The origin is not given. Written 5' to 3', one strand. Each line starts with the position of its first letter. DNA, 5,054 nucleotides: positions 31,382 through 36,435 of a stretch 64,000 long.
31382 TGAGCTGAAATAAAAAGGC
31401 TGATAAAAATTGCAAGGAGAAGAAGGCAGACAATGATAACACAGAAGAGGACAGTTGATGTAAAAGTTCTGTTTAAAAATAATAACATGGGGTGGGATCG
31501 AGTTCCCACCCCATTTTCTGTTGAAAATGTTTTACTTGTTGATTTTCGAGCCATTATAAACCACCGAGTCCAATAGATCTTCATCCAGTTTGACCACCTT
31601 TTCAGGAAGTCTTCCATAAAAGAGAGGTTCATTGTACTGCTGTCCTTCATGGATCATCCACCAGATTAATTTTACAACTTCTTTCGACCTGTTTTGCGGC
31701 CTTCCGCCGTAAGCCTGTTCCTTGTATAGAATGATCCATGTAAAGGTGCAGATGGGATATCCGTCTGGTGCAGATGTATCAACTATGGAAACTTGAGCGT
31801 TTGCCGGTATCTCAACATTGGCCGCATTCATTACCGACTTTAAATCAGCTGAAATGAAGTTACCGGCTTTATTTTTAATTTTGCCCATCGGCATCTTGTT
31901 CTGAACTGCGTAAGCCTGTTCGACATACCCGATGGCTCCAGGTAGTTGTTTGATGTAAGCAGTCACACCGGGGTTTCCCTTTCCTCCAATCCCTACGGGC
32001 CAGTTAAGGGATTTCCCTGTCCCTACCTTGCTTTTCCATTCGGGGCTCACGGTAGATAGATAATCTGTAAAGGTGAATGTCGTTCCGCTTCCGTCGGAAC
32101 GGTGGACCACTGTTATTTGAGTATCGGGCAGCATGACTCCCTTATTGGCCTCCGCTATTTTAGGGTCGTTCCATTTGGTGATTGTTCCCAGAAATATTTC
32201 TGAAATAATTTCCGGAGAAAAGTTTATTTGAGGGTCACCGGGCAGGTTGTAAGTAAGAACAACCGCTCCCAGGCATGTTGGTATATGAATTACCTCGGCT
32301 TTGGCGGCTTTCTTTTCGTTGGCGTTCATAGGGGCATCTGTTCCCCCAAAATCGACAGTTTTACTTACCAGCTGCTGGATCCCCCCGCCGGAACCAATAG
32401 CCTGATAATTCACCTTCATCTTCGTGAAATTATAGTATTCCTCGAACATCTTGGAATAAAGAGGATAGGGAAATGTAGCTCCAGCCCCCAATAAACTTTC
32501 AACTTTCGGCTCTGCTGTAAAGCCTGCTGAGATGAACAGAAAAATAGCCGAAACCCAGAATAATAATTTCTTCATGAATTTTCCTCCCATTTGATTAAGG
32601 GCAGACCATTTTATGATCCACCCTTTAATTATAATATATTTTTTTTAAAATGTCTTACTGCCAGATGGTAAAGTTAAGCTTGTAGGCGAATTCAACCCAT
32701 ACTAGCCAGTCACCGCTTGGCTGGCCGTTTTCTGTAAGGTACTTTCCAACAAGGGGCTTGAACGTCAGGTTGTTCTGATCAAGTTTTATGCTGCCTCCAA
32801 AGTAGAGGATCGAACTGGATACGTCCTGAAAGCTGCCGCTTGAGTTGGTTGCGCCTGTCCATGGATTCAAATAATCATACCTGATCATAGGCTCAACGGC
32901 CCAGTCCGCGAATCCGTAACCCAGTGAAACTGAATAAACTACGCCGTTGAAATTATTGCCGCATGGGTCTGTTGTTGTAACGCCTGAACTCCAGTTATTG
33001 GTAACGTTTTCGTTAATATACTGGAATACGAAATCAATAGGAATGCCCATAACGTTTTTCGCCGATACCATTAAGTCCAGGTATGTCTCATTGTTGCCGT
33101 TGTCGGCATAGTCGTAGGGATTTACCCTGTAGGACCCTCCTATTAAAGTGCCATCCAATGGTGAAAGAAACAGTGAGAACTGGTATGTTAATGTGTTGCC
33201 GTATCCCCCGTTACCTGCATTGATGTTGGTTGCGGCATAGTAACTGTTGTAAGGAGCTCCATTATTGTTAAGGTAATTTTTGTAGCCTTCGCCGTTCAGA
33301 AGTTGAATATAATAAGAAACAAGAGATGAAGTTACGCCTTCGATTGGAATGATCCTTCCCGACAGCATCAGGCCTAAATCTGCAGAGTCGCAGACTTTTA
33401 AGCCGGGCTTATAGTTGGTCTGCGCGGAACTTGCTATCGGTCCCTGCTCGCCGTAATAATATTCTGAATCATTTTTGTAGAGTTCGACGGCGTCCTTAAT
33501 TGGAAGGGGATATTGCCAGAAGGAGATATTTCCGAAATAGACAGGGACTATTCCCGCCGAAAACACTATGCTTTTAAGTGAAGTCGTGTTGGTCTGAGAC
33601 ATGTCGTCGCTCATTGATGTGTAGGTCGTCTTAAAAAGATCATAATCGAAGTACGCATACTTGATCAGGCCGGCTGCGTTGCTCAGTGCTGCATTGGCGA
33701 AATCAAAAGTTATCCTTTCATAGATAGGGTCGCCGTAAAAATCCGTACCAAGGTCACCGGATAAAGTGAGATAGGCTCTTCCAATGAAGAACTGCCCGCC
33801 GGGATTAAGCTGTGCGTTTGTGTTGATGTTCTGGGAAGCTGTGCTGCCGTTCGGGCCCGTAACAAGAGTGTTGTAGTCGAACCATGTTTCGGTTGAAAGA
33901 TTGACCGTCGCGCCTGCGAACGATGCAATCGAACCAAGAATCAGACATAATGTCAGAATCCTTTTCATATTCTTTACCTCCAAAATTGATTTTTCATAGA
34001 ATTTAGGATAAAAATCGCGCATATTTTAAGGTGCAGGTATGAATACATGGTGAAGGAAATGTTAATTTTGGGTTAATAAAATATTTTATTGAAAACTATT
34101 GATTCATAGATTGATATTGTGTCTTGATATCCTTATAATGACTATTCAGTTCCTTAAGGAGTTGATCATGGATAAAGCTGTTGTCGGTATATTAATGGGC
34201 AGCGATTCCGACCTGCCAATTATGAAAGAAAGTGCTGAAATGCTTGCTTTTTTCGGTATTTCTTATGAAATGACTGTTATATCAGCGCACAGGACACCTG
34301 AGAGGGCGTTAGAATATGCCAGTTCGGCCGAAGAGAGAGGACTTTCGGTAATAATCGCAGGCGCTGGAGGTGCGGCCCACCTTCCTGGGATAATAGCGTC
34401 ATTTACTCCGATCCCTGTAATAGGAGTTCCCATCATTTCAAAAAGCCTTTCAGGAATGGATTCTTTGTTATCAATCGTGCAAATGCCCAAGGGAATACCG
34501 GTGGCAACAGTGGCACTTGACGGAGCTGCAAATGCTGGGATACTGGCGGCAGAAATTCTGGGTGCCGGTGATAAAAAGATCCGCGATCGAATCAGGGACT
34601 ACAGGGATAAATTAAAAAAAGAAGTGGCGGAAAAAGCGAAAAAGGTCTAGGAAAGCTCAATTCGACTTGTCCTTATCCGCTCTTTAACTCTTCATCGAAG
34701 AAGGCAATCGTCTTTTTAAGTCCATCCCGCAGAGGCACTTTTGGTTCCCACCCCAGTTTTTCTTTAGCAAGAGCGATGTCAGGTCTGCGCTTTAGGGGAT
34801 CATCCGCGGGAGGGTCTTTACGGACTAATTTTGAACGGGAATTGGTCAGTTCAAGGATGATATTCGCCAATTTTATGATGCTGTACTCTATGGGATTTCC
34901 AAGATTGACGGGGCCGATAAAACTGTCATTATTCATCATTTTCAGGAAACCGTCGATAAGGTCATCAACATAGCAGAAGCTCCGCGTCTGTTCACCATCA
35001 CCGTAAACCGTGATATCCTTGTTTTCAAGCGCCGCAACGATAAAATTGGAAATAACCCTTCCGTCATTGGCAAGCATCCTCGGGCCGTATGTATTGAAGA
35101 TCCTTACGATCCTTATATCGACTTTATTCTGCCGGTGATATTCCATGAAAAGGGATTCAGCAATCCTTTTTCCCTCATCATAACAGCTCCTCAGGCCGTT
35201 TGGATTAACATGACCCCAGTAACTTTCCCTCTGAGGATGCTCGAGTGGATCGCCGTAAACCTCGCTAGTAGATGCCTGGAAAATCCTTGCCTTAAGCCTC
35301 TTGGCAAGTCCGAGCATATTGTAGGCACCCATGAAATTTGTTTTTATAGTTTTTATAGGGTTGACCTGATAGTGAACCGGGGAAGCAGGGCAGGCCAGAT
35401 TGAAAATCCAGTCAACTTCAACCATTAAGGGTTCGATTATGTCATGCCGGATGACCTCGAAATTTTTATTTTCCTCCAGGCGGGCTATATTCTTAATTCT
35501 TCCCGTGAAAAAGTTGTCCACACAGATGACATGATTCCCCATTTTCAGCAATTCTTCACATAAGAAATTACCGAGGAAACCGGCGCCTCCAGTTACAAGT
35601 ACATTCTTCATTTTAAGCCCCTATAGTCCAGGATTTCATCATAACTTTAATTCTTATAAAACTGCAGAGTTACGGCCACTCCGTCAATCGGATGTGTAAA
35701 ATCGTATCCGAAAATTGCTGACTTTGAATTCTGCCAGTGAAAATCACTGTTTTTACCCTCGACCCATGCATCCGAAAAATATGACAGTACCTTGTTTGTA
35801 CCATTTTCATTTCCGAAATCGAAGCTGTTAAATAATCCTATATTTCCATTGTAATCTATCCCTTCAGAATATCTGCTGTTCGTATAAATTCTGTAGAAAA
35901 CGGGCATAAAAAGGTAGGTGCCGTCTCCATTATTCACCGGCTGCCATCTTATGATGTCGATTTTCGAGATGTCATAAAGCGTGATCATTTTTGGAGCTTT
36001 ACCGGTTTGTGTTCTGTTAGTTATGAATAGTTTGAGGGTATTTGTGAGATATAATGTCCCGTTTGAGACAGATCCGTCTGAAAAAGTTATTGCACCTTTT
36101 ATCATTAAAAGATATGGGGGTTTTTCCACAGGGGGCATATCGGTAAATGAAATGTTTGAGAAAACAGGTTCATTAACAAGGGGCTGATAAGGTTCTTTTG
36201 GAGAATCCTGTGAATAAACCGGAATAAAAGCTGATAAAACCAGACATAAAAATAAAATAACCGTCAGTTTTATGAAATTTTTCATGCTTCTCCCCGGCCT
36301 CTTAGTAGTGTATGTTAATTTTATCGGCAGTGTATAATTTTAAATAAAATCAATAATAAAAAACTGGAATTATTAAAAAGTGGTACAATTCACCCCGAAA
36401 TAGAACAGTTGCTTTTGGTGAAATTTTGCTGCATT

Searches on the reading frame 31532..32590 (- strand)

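Call 15: search_protein_families(library=pfam, proteins=[window:31532-32590:-], max_evalue=1)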
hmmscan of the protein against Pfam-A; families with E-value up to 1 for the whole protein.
window:31532-32590:- (352 aa): 3 families
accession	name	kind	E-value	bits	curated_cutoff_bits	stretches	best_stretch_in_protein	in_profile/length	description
PF12849.12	PBP_like_2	-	1.6e-44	153.2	27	1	25-293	4-250/267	PBP superfamily domain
PF01547.30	SBP_bac_1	-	7.2e-12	46.3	26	1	38-318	8-306/307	Bacterial extracellular solute-binding protein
PF12727.12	PBP_like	-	0.00035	20.2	27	1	56-93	9-46/193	PBP superfamily domain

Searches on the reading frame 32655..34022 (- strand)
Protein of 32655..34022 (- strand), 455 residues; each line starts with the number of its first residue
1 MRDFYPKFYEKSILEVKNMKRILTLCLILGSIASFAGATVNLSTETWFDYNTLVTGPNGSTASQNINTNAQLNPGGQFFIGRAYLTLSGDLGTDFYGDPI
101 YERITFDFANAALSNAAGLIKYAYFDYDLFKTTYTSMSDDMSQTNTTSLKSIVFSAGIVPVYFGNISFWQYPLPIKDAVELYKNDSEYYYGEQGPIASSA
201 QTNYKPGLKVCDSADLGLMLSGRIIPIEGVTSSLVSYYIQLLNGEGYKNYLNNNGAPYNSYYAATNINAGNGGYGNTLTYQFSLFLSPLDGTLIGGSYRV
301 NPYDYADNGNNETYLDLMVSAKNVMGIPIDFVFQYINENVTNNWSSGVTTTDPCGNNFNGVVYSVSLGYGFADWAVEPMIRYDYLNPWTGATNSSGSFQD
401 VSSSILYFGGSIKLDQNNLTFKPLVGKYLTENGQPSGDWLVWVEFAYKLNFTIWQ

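Call 15: search_protein_families(library=pfam, proteins=[window:32655-34022:-], max_evalue=1)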
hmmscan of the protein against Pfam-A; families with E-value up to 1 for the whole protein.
window:32655-34022:- (455 aa): 0 families

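Call 46: search_protein_families(library=ncbifam, proteins=[window:32655-34022:-], max_evalue=0.001)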
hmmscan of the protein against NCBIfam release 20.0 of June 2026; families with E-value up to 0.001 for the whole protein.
window:32655-34022:- (455 aa): 0 families

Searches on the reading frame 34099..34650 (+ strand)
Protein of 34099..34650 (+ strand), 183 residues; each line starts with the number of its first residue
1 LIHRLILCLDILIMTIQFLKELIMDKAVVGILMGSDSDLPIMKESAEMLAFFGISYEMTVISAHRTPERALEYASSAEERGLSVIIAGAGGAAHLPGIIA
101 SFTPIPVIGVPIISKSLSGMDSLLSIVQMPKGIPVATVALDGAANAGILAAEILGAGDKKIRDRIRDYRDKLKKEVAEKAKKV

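Call 15: search_protein_families(library=pfam, proteins=[window:34099-34650:+], max_evalue=1)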
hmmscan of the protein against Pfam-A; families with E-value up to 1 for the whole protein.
window:34099-34650:+ (183 aa): 2 families
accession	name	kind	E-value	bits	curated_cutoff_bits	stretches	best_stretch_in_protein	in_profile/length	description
PF00731.26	AIRC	-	2.8e-65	218.8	30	1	29-174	2-147/148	AIR carboxylase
PF06506.16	PrpR_N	-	0.029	14.4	29.1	1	59-112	6-55/167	Propionate catabolism activator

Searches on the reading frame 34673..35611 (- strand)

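Call 15: search_protein_families(library=pfam, proteins=[window:34673-35611:-], max_evalue=1)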
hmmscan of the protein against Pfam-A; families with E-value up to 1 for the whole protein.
window:34673-35611:- (312 aa): 7 families
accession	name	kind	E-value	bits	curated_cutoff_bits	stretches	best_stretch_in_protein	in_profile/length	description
PF16363.11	GDP_Man_Dehyd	-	2.5e-50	172.3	27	1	5-301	1-332/332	GDP-mannose 4,6 dehydratase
PF01370.27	Epimerase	-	7.7e-47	160.2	20.9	1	4-230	1-229/240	NAD dependent epimerase/dehydratase family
PF07993.18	NAD_binding_4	-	4.9e-12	46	20.1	2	58-175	81-208/258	Male sterility protein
PF01073.25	3Beta_HSD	-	3.7e-10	39.7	22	1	5-218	1-221/280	3-beta hydroxysteroid dehydrogenase/isomerase family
PF02719.21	Polysacc_synt_2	-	3.9e-08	33.3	20.2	1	4-108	1-120/293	Polysaccharide biosynthesis protein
PF04321.23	RmlD_sub_bind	-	9.3e-05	22.1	27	1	3-272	2-247/287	RmlD substrate binding domain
PF00106.31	adh_short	-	0.00049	20.1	26.6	1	2-58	1-58/195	short chain dehydrogenase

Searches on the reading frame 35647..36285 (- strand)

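Call 15: search_protein_families(library=pfam, proteins=[window:35647-36285:-], max_evalue=1)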
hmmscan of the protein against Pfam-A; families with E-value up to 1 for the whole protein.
window:35647-36285:- (212 aa): 1 family
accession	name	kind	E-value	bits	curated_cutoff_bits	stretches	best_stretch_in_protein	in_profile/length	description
PF21098.3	PH-GRAM_MTMR6-like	-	0.26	11.9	23.5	1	72-93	15-36/92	MTMR6-9, GRAM domain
